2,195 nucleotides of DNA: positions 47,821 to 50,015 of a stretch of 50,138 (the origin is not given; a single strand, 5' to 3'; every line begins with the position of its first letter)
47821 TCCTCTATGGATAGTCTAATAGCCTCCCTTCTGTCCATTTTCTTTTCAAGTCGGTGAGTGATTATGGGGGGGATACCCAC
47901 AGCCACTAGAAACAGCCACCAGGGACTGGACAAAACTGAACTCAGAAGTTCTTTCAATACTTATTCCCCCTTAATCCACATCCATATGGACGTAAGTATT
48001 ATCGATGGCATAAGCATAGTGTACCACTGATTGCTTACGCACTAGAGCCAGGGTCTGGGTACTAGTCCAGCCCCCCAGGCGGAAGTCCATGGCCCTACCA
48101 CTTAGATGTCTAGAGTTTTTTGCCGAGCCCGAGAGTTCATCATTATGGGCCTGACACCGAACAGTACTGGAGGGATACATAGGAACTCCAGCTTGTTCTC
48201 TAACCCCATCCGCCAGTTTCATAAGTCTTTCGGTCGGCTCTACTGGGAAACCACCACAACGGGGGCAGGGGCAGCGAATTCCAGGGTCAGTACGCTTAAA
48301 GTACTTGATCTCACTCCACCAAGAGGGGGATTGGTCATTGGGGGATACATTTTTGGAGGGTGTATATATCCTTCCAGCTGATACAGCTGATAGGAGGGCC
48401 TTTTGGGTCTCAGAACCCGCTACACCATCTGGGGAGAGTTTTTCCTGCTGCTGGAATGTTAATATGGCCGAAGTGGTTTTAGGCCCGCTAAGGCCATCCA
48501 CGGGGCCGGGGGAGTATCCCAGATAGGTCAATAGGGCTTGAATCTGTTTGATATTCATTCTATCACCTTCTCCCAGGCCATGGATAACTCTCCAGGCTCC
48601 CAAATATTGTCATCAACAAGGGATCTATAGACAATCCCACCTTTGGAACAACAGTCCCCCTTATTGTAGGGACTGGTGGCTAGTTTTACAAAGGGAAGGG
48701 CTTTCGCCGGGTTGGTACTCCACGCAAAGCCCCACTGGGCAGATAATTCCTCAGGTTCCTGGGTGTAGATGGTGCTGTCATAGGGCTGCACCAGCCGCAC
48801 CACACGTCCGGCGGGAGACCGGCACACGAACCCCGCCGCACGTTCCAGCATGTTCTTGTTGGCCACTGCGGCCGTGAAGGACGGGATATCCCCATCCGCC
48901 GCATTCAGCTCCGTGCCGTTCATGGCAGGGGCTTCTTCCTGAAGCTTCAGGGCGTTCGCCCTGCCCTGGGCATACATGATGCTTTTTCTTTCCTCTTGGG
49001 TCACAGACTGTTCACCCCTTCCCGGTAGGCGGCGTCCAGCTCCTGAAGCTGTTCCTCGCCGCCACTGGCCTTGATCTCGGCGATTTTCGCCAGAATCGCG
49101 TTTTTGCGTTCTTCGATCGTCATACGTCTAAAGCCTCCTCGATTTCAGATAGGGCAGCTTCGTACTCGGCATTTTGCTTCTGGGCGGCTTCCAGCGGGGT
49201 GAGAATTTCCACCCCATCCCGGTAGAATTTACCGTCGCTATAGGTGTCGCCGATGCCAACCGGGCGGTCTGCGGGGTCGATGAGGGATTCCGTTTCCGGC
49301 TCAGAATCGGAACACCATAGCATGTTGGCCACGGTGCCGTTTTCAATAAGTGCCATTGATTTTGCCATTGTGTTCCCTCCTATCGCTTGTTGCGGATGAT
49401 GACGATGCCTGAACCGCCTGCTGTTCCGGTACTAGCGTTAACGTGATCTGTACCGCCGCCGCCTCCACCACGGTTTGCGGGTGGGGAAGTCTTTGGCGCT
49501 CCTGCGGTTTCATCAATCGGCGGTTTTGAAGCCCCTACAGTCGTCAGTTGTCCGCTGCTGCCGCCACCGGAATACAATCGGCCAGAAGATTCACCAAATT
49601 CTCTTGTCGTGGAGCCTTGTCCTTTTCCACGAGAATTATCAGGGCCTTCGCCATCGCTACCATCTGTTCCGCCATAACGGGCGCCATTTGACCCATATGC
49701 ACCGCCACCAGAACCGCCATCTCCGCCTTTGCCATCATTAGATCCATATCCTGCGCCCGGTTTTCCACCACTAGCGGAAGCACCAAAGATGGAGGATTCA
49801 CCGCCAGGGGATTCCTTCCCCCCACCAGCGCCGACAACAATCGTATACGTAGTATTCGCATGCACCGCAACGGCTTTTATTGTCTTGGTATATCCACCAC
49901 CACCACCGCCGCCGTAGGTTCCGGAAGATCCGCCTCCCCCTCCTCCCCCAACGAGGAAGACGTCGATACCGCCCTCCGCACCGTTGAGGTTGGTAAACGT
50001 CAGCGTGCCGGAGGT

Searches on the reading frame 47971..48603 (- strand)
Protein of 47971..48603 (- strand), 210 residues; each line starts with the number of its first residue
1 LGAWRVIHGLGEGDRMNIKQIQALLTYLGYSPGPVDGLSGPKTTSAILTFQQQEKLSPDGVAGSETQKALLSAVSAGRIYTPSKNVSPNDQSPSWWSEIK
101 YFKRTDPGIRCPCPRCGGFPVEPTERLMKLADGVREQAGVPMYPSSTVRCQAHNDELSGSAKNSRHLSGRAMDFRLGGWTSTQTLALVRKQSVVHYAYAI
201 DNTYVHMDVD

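Call 55: search_protein_families(library=pfam, proteins=[window:47971-48603:-], max_evalue=0.01)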
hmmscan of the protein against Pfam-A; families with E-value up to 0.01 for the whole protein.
window:47971-48603:- (210 aa): 3 families
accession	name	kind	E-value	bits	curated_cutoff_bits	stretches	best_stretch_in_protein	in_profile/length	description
PF01471.23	PG_binding_1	-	1.5e-16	60.7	23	1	17-70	4-57/57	Putative peptidoglycan binding domain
PF08291.16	Peptidase_M15_3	-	1.1e-10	42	23.2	1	123-208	24-108/108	Peptidase M15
PF05951.18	Peptidase_M15_2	-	0.00023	21.4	27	1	156-209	92-147/153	Bacterial protein of unknown function (DUF882)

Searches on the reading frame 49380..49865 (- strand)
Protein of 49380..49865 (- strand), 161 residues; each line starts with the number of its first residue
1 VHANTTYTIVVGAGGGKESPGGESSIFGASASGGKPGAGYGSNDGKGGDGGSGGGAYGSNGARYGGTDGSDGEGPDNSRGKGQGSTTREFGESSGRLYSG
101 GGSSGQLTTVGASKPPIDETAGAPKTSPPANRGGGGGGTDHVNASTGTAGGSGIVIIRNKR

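Call 55: search_protein_families(library=pfam, proteins=[window:49380-49865:-], max_evalue=0.01)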
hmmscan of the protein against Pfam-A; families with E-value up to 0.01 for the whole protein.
window:49380-49865:- (161 aa): 1 family
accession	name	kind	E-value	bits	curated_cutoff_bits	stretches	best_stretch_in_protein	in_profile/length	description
PF21722.4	Gly_rich_2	-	1.5e-09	38.7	24.3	1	3-158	56-224/226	Glycine-rich domain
